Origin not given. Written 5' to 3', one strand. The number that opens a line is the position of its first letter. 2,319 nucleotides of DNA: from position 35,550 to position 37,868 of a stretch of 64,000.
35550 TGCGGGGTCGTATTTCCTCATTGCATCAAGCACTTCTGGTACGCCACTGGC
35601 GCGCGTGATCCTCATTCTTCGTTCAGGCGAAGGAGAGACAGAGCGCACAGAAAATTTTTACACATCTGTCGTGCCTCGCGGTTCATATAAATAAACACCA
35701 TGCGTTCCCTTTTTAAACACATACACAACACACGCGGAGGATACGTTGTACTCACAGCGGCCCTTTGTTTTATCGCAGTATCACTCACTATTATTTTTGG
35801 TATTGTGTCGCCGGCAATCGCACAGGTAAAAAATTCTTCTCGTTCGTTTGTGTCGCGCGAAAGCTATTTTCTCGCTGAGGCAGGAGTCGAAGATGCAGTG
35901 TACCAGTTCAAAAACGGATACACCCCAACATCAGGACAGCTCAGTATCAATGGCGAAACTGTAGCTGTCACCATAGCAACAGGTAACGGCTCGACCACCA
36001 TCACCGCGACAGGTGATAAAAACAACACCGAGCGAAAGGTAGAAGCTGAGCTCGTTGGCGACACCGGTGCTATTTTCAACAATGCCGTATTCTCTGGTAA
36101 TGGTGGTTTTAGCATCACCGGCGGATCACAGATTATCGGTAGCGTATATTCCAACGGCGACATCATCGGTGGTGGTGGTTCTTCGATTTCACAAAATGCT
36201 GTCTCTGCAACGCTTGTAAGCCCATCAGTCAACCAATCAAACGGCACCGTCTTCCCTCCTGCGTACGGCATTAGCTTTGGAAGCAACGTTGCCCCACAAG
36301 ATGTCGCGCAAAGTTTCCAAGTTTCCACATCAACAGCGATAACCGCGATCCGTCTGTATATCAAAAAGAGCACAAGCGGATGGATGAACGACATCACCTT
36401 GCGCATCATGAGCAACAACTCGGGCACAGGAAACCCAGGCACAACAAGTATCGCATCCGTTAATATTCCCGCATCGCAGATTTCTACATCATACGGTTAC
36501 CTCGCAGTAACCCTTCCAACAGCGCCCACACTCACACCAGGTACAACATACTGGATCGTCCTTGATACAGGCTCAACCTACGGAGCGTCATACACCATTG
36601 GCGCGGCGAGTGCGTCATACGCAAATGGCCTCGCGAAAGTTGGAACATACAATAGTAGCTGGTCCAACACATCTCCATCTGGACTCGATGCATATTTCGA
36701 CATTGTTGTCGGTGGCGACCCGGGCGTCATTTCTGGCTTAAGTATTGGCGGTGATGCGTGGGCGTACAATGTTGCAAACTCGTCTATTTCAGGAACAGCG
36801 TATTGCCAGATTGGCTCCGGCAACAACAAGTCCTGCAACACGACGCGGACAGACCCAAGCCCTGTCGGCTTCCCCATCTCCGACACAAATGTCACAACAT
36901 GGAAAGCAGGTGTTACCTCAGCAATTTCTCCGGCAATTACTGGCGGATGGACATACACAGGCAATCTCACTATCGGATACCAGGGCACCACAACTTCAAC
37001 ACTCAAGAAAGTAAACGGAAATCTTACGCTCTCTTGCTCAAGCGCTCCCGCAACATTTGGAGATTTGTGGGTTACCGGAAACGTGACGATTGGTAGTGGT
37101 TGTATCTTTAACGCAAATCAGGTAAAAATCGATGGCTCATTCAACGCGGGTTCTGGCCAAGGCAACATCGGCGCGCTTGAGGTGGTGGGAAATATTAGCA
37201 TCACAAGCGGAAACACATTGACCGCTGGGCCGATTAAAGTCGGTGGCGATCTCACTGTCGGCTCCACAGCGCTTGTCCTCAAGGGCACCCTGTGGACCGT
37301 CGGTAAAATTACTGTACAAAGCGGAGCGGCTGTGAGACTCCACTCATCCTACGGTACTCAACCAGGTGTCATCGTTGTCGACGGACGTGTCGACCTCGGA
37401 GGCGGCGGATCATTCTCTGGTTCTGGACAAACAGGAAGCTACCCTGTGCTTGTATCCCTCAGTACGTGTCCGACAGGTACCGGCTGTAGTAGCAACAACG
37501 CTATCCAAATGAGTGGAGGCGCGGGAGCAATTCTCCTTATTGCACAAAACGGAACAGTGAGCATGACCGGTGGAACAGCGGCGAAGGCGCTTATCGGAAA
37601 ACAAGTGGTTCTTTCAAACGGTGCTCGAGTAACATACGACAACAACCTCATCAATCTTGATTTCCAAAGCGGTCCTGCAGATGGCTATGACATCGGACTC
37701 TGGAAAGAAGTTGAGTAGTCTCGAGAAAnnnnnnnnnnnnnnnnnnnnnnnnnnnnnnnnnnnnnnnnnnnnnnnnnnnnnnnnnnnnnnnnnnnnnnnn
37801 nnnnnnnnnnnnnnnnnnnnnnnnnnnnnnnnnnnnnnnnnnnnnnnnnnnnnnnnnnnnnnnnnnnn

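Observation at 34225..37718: Pseudopilin trio plus a 672-aa beta-helix-like protein divergent from comEC: a compact DNA-uptake/pilus locus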

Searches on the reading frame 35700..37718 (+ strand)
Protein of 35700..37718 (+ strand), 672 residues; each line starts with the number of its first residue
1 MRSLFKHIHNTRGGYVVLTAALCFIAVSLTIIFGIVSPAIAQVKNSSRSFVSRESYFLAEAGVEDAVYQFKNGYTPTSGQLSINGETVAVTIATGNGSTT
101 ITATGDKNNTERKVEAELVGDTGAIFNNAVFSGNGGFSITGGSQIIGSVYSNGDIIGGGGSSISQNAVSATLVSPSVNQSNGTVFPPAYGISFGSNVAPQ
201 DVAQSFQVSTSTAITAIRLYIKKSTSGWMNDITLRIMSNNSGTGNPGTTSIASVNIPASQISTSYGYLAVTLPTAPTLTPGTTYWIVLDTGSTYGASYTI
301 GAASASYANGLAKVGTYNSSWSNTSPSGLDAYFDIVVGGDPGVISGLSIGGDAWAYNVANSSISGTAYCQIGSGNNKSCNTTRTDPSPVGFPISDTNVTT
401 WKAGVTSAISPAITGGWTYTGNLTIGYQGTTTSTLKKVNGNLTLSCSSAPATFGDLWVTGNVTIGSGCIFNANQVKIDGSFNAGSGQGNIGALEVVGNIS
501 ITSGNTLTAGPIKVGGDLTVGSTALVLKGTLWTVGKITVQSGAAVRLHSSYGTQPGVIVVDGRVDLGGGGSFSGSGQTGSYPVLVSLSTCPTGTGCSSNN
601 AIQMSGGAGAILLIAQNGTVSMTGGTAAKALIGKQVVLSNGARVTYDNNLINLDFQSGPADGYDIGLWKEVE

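Call 3: search_protein_families(library=pfam, proteins=[window:35700-37718:+], max_evalue=0.1)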
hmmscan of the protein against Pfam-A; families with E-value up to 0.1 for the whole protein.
window:35700-37718:+ (672 aa): 0 families

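Call 11: find_homologous_proteins(query=window:35700-37715:+, max_evalue=0.001)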
Query window:35700-37715:+ (672 aa): 474 proteins with E <= 0.001 among 8000 candidates; the best 120 are listed.
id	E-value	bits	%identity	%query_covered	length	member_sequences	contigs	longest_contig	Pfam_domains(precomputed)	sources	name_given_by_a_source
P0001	2.3e-293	993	69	98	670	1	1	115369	-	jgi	jgi:hypothetical protein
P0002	2.4e-265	900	63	100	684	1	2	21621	-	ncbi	-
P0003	8.3e-162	558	45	99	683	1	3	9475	-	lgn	-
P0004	1.6e-153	531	44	99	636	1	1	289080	PF18560.8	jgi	jgi:hypothetical protein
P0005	1.1e-151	525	43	100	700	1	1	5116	-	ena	-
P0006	1.0e-149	518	43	99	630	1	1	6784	-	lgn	-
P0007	1.7e-143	498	40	100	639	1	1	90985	-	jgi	jgi:hypothetical protein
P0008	9.3e-143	495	38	100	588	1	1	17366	-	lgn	-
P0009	2.1e-142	494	42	97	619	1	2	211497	-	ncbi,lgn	-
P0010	1.8e-140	488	42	71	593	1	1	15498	-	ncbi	-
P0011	2.0e-140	487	42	100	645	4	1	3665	-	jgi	jgi:cytoskeletal protein CcmA (bactofilin family)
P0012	6.7e-140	486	44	68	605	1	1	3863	-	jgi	jgi:hypothetical protein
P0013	7.2e-140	486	37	99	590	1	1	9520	-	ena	-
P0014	2.3e-139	484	43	71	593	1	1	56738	-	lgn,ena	-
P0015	3.1e-139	483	41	99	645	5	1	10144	-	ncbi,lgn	-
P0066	5.2e-121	423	39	99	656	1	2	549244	-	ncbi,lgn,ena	-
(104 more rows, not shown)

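Call 12: search_protein_families(library=ncbifam, proteins=[window:35700-37718:+], max_evalue=0.1)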
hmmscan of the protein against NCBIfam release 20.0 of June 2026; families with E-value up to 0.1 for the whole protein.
window:35700-37718:+ (672 aa): 1 family
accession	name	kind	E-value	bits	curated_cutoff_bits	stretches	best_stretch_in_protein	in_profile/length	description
NF041539.1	choice_anch_R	domain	6.2e-09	36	30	1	195-325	13-138/155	choice-of-anchor R domain-containing protein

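Call 13: find_encoding_contigs(protein=P0001, flank=10000, max_places=2)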
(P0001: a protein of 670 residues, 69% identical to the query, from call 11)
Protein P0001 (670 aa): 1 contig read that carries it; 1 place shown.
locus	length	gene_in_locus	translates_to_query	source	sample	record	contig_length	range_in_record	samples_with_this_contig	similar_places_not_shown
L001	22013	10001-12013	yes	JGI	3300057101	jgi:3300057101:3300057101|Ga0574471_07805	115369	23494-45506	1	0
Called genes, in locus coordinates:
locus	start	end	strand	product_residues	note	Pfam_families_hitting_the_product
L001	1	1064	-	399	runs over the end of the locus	PF00009:GTP_EFTU, PF03144:GTP_EFTU_D2, PF03143:GTP_EFTU_D3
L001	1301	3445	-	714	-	PF00009:GTP_EFTU, PF03144:GTP_EFTU_D2, PF22042:EF-G_D2, PF14492:EFG_III, PF16658:RF3_C (weak), PF03764:EFG_IV, PF00679:EFG_C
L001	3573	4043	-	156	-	PF00177:Ribosomal_S7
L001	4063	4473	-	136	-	PF00164:Ribosom_S12_S23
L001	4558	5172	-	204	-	PF02163:Peptidase_M50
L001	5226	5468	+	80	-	PF00830:Ribosomal_L28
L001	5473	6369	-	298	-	PF00753:Lactamase_B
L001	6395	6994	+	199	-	PF00081:Sod_Fe_N (weak), PF02777:Sod_Fe_C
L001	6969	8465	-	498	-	PF13567:DUF4131, PF03772:Competence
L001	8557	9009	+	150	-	-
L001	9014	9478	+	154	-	-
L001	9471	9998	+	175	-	-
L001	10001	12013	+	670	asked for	-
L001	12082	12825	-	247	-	PF00075:RNase_H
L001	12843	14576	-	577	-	PF01368:DHH, PF02272:DHHA1, PF17768:RecJ_OB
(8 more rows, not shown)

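Call 17: find_related_loci(query=A2, collection=genome_contigs, flank=10000)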
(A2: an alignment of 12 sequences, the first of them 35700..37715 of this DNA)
Query A2 (672 aa) in genome_contigs; peptide patterns used: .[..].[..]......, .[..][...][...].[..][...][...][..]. (x = any residue, [..] = any of these).
320 stretches matched a pattern; 204 encode a relative of the query (tblastn E <= 1e-3); the best 80 are kept; 80 distinct loci.
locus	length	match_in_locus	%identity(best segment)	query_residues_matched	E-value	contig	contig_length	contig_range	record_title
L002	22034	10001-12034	45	6-672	1e-176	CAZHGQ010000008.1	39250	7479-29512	MAG TPA_asm: uncultured Candidatus Saccharibacteria bacterium isolate SRP257259_co1_375 genome assembly, contig: NODE_10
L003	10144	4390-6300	41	6-670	4e-135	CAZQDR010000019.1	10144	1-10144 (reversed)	MAG TPA_asm: uncultured Candidatus Saccharibacteria bacterium isolate SRP286056_co1_742 genome assembly, contig: NODE_86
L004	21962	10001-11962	41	1-671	7e-132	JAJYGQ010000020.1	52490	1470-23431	MAG: bacterium isolate DBS1-3.bin146 NODE_966_length_52490_cov_1.86116, whole genome shotgun sequence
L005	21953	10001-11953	39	4-671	4e-123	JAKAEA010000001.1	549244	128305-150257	MAG: bacterium isolate WY1.bin115 NODE_3_length_549244_cov_3.694808, whole genome shotgun sequence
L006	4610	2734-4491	42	9-671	2e-113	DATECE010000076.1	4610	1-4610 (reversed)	MAG TPA_asm: Candidatus Paceibacterota bacterium isolate SMAG_U8263 k141_1722242, whole genome shotgun sequence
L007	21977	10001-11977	37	1-672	3e-104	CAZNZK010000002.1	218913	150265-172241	MAG TPA_asm: uncultured Candidatus Saccharibacteria bacterium isolate binchicken_co241_141 genome assembly, contig: NODE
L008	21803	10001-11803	35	1-672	2e-101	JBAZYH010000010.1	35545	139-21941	MAG: Candidatus Paceibacterota bacterium isolate SO_2017_GW1_76 NODE_5410_length_35545_cov_1.893868_OW334_2017, whole ge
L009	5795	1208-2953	35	17-659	2e-98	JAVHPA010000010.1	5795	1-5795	MAG: Candidatus Moraniibacteriota bacterium isolate WB02no16_44_9 NODE_11260_length_5795_cov_5.358711, whole genome shot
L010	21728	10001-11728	40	1-672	5e-97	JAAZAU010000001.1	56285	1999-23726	MAG: Parcubacteria group bacterium isolate AS06rmzACSIP_46 425473_AS06, whole genome shotgun sequence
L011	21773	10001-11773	38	4-670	5e-95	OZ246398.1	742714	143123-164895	MAG: uncultured Candidatus Saccharibacteria bacterium isolate SRP292972_co1_38 genome assembly, chromosome: 1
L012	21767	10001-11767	39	1-672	2e-94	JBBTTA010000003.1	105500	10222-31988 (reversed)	MAG: Patescibacteria group bacterium isolate H41-bin009_1 H41_bin009_1_000000000003, whole genome shotgun sequence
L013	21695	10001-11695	42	14-672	2e-92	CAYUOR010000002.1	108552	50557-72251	MAG TPA_asm: uncultured Candidatus Saccharibacteria bacterium isolate SRP287453_co1_360 genome assembly, contig: NODE_19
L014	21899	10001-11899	42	5-672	8e-156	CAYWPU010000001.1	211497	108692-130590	MAG TPA_asm: uncultured Candidatus Saccharibacteria bacterium isolate SRP329715_co1_112 genome assembly, contig: NODE_32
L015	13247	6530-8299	38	1-672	4e-93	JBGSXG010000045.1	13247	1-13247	MAG: Candidatus Paceibacteria bacterium isolate JTS-RE6 k141_297592, whole genome shotgun sequence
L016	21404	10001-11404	41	1-470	4e-91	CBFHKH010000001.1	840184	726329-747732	MAG: Minisyncoccia bacterium isolate AGTU_16_bin_21_orig genome assembly, contig: AGTU_16_bin_21_orig_AGTU_16_c_00000000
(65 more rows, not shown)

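Call 25: find_encoding_contigs(protein=P0066, flank=10000, max_places=1)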
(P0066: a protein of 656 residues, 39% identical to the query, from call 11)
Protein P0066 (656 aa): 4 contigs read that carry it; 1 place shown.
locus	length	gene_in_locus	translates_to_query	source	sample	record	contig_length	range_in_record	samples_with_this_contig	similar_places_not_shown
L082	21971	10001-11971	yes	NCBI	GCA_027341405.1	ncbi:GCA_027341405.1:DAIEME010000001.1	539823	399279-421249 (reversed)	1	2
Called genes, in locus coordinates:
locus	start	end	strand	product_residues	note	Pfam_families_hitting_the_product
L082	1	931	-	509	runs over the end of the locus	PF12072:RNase_Y_N, PF00013:KH_1, PF08668:HDOD (faint), PF01966:HD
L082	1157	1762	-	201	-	PF00574:CLP_protease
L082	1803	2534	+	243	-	PF04452:Methyltrans_RNA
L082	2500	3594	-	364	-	PF05697:Trigger_N, PF05698:Trigger_C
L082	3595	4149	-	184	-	PF00719:Pyrophosphatase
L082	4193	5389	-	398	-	PF08529:NusA_N, PF00575:S1, PF13184:KH_NusA_1st, PF26594:KH_NusA_2nd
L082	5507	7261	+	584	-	PF05157:MshEN, PF00437:T2SSE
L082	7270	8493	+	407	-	PF00482:T2SSF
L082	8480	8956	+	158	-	PF07963:N_methyl, PF12019:GspH (weak)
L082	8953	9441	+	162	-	-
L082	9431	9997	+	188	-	-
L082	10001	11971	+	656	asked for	-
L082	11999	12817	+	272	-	PF00121:TIM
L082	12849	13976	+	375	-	PF00162:PGK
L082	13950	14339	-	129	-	PF11969:DcpS_C, PF01230:HIT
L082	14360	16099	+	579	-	PF01368:DHH, PF02272:DHHA1, PF17768:RecJ_OB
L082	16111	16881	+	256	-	PF00075:RNase_H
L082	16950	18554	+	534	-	PF13567:DUF4131, PF03772:Competence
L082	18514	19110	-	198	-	PF00081:Sod_Fe_N (weak), PF02777:Sod_Fe_C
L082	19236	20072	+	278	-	-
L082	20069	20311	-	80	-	PF00830:Ribosomal_L28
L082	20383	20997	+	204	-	PF02163:Peptidase_M50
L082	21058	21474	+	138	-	PF00164:Ribosom_S12_S23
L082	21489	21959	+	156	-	PF00177:Ribosomal_S7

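Call 40: predict_structure(alignment_id=A1)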
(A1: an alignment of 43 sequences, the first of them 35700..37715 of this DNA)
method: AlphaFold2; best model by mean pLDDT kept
length: 672 residues; sequences in the alignment: 43
mean_pLDDT: 85.2   pTM: 0.64
mean pLDDT of the five models: 85.2, 85.0, 84.6, 83.7, 83.6
residues with pLDDT >= 90: 283; 70-90: 332; 50-70: 37; < 50: 20
segments of 3 or more residues with pLDDT < 50: 1-13, 656-662
pLDDT, mean of each block of 10 residues (from residue 1): 42 64 82 80 82 89 83 71 84 72 88 83 72 93 94 92 95 82 84 83 93 88 87 92 86 87 84 85 93 81 85 88 90 87 93 92 92 82 83 81 80 83 89 90 91 94 92 95 90 95 86 95 85 94 87 87 87 85 92 86 78 92 89 94 86 52 70 79
secondary structure, 60 per line:
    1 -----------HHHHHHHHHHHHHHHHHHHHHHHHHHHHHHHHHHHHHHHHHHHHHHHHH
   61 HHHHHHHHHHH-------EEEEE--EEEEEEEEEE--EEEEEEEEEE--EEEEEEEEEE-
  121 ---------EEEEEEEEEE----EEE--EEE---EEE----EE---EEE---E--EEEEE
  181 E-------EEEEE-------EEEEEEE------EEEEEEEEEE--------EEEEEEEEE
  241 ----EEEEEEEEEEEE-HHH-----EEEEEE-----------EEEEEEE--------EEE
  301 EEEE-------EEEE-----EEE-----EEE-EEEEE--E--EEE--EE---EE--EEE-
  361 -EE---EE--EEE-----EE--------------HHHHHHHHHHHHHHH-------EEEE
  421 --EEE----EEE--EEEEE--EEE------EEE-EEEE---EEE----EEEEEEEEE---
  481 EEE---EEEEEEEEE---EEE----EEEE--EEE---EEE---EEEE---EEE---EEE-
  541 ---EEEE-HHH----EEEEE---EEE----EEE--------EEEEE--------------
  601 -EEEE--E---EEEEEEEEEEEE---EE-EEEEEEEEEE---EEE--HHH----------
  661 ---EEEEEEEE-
elements in order: H12-71 E79-83 E86-95 E98-107 E110-119 E130-139 E144-146 E149-151 E155-157 E167-169 E176-181 E189-193 E201-207 E214-223 E232-240 E245-256 E266-271 E283-289 E298-304 E312-315 E321-323 E329-331 E333-337 E343-345 E357-359 E371-373 H395-409 E417-420 E423-425 E430-432 E435-439 E442-444 E451-453 E455-458 E462-464 E469-477 E481-483 E487-495 E499-501 E506-509 E512-514 E518-520 E524-527 E531-533 E537-539 E544-547 E556-560 E564-566 E571-573 E582-586 E602-605 E612-623 E630-639 E643-645 E664-671

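Call 54: search_solved_structures(query=A1, max_evalue=10, show_alignments=2)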
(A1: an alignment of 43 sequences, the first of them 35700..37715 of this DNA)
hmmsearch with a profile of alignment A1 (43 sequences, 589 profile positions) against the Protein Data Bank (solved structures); distinct sequences matched with E-value up to 10: 1.
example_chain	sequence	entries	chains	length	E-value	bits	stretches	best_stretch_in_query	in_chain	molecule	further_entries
9euf_0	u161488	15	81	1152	0.0014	20.5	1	169-289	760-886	DUF4815 domain-containing protein | ORF65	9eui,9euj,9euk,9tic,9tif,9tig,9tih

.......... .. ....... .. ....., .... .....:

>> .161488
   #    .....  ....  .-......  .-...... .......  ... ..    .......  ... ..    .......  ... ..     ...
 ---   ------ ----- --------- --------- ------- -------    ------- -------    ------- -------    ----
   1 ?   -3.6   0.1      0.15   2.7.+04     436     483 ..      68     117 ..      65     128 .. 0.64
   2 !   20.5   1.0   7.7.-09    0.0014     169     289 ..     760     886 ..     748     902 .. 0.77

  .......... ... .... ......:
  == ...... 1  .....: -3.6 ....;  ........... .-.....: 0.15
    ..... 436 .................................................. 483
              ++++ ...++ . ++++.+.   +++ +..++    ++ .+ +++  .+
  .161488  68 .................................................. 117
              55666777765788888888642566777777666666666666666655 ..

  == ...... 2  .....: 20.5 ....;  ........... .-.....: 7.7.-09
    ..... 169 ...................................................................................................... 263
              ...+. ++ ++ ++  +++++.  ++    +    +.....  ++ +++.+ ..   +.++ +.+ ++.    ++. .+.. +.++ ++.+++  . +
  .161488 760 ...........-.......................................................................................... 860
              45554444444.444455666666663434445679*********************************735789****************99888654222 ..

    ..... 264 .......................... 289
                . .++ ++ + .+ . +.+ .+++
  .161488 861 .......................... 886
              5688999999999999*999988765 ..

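Call 63: fold_search(model_id=the predicted structure, library=pdb)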
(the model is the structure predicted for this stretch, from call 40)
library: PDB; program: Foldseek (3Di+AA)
matches with E <= 10: 507; with E <= 0.001: 4
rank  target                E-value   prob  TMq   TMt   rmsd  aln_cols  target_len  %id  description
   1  9eui_Q                5.6e-06  1.00  0.22  0.16   3.0       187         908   18  Cryo-EM structure of Staphylococcus aureus bacteriophage phi812 baseplate in the post-contraction state - complete (released 2025-04-09)
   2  9euj_G                8.1e-06  1.00  0.22  0.18   3.2       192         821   18  Cryo-EM structure of Staphylococcus aureus bacteriophage phi812 baseplate in the post-contraction state - sheath initi (released 2025-04-09)
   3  8zdp_v                4.2e-04  1.00  0.18  0.16  10.9       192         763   17  Cryo-EM structure of Mycobacteriophage Douge Central fiber (gp20) (released 2025-06-25)
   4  8zdq_v                4.2e-04  1.00  0.18  0.14  10.9       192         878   17  Cryo-EM structure of Mycobacteriophage Douge complete baseplate (gp13, gp17, gp23, gp16, gp18 and gp20) (released 2025-06-25)
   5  9euf_0                4.4e-03  1.00  0.17  0.11   3.3       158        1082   19  Cryo-EM structure of Staphylococcus aureus bacteriophage phi812 baseplate in the pre-contraction state - complete (released 2025-04-09)
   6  9euf_8                4.8e-03  0.90  0.12  0.13  23.3       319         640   10  Cryo-EM structure of Staphylococcus aureus bacteriophage phi812 baseplate in the pre-contraction state - complete (released 2025-04-09)
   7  6qvi_C                8.3e-03  0.75  0.17  0.21  21.8       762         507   10  Crystal structure of competence-associated pilin ComZ from Thermus thermophilus (released 2019-05-29)
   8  6qvi_A                1.1e-02  0.51  0.15  0.18  22.2       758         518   11  Crystal structure of competence-associated pilin ComZ from Thermus thermophilus (released 2019-05-29)
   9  7vul_B                1.8e-02  0.33  0.16  0.16  29.4       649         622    9  Structure of Klebsiella Phage P560 depolymerase (released 2022-11-16)
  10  6qvi_B                2.4e-02  0.35  0.16  0.19  23.8       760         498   10  Crystal structure of competence-associated pilin ComZ from Thermus thermophilus (released 2019-05-29)
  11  8yzn                  3.0e-02  0.98  0.13  0.17  10.1       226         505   11  Crystal structural analysis of PaL (released 2024-04-17)
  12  8yzo                  3.0e-02  0.97  0.13  0.17  10.1       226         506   11  Crystal structural analysis of PaL mutant L297M (released 2024-04-17)
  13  2zew_B                6.1e-02  0.91  0.11  0.36   6.6       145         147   12  Family 16 Cabohydrate Binding Domain Module 1 (released 2008-03-04)
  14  7c7d_A                7.0e-02  0.15  0.13  0.15  28.2       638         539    9  Crystal structure of the catalytic unit of thermostable GH87 alpha-1,3-glucanase from Streptomyces thermodiastaticus s (released 2020-11-11)
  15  2c26                  8.1e-02  0.75  0.12  0.27  14.6       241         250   10  Structural basis for the promiscuous specificity of the carbohydrate- binding modules from the beta-sandwich super famil (released 2005-10-18)
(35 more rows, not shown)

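Call 68: list_cluster_members(proteins=[P0121, window:35700-37715:+])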
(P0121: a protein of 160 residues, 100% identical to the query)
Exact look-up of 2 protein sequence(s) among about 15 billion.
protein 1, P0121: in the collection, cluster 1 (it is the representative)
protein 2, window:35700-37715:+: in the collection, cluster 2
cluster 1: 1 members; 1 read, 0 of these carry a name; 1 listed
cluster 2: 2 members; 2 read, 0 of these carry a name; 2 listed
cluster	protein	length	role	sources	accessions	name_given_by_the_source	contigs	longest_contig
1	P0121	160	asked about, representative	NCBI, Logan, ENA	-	-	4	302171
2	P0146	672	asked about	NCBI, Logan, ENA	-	-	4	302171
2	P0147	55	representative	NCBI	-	-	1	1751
